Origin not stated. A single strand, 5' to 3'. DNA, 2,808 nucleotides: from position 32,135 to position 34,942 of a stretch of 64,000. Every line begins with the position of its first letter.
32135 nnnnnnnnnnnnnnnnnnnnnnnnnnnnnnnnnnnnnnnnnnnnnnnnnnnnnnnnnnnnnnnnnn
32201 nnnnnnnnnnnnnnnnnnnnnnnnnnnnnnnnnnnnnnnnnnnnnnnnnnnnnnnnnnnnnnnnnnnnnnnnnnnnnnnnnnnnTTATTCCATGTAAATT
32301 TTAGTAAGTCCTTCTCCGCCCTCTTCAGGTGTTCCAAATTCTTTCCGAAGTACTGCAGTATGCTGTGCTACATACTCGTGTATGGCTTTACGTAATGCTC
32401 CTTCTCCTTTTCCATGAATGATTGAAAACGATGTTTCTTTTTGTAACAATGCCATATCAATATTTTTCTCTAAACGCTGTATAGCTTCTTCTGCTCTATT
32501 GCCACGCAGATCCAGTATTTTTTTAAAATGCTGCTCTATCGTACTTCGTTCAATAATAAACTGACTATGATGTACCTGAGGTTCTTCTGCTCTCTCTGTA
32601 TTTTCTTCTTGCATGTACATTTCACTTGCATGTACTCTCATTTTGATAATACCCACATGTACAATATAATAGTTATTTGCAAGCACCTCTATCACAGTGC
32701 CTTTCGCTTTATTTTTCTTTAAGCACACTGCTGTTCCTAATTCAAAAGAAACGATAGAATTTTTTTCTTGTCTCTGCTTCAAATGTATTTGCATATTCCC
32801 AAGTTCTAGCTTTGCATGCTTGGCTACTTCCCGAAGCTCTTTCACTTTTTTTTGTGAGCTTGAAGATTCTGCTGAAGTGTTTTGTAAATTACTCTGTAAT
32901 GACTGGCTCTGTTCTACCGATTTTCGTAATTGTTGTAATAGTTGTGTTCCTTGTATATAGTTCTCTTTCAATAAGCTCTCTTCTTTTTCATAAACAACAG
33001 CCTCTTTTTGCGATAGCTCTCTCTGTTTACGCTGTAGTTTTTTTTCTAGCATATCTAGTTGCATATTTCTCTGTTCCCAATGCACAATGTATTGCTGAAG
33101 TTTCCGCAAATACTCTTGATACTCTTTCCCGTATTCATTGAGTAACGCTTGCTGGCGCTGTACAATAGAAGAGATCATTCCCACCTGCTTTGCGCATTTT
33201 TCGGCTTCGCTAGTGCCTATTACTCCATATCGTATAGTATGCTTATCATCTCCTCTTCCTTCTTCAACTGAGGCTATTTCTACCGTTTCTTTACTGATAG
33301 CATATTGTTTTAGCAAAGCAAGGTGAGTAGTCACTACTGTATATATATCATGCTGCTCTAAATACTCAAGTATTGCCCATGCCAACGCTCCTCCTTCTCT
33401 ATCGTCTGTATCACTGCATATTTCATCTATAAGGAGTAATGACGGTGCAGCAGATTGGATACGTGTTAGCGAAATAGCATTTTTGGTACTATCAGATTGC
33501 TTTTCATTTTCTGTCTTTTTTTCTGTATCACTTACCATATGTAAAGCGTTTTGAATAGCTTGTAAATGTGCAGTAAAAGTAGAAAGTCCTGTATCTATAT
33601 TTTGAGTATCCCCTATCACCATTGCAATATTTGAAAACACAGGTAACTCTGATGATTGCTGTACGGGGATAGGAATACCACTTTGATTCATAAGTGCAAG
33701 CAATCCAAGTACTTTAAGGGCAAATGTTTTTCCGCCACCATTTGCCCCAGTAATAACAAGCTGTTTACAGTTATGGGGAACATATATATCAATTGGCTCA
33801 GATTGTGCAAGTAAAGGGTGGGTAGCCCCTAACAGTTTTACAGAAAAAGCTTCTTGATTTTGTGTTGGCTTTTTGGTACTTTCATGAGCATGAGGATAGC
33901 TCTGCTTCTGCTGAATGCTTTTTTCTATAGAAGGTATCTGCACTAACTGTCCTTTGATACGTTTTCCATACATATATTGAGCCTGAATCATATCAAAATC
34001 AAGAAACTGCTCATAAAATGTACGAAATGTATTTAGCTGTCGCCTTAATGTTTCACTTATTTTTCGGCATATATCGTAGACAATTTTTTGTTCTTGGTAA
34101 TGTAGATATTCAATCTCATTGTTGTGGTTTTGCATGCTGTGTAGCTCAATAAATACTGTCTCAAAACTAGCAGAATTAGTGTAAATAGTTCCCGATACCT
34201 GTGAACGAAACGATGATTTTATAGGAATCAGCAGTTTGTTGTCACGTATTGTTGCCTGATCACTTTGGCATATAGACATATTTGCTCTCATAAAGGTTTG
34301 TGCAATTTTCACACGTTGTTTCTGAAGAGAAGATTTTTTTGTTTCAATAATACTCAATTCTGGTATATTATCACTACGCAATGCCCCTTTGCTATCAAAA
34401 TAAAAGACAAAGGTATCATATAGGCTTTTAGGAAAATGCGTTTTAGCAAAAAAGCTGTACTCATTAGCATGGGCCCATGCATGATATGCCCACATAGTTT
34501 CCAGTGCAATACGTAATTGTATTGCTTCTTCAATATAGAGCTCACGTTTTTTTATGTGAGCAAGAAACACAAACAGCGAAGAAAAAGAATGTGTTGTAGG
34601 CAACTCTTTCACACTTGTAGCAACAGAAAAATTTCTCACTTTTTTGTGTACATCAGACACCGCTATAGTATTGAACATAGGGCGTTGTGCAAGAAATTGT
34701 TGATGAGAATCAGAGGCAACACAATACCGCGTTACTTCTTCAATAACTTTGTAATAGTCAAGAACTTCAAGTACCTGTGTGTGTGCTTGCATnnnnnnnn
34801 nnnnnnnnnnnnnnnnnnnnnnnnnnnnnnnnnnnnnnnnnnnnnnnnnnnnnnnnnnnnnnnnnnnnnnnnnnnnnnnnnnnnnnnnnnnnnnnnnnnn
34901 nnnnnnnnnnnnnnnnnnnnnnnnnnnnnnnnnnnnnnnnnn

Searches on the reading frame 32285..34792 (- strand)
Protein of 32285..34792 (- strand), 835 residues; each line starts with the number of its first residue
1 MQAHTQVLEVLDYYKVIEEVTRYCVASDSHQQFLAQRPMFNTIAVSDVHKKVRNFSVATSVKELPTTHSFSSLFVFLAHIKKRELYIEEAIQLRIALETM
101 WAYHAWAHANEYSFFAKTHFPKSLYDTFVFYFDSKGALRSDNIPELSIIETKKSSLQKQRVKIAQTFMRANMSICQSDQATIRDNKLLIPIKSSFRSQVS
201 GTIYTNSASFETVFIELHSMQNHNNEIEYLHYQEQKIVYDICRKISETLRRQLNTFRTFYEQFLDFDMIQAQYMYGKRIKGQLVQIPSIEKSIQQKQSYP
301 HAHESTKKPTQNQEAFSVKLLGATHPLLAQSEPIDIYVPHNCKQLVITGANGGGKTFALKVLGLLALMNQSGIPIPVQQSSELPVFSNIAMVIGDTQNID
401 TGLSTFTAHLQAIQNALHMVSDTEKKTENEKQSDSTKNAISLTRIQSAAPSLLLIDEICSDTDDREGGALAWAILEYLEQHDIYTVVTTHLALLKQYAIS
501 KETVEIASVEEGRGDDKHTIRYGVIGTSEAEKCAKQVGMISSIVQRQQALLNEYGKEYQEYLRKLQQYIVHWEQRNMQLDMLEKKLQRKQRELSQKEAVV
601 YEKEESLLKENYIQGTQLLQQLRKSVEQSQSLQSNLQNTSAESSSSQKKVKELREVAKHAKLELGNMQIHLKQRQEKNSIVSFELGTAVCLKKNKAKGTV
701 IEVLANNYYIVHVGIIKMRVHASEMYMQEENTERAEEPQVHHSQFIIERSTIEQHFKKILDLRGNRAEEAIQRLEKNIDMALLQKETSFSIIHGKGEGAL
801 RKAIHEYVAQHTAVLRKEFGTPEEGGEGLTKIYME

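Call 35: search_protein_families(library=ncbifam, proteins=[window:32285-34792:-])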
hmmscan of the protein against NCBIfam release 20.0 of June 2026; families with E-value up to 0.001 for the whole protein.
window:32285-34792:- (835 aa): 6 families
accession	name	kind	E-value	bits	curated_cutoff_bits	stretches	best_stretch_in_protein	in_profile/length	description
TIGR01069.2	mutS2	equivalog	6.4e-152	507.6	400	1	6-833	3-789/790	endonuclease MutS2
NF052383.1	ATPase_KamC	equivalog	1.1e-28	100.3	300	2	145-420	145-384/508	lysine 5,6-aminomutase reactivase ATPase KamC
TIGR01070.1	mutS1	equivalog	4.4e-16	58.4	641.7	2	334-421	584-670/840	DNA mismatch repair protein MutS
NF003810.1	PRK05399.1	equivalog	3.3e-15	55.8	480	2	307-421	561-679/793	DNA mismatch repair protein MutS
NF007601.2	PRK10247.1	equivalog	0.00021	20.8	292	0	418-490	119-190/204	iron efflux ABC transporter ATP-binding subunit FetA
NF003432.0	PRK04946.1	equivalog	0.00025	21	128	1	759-815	97-153/181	endonuclease SmrB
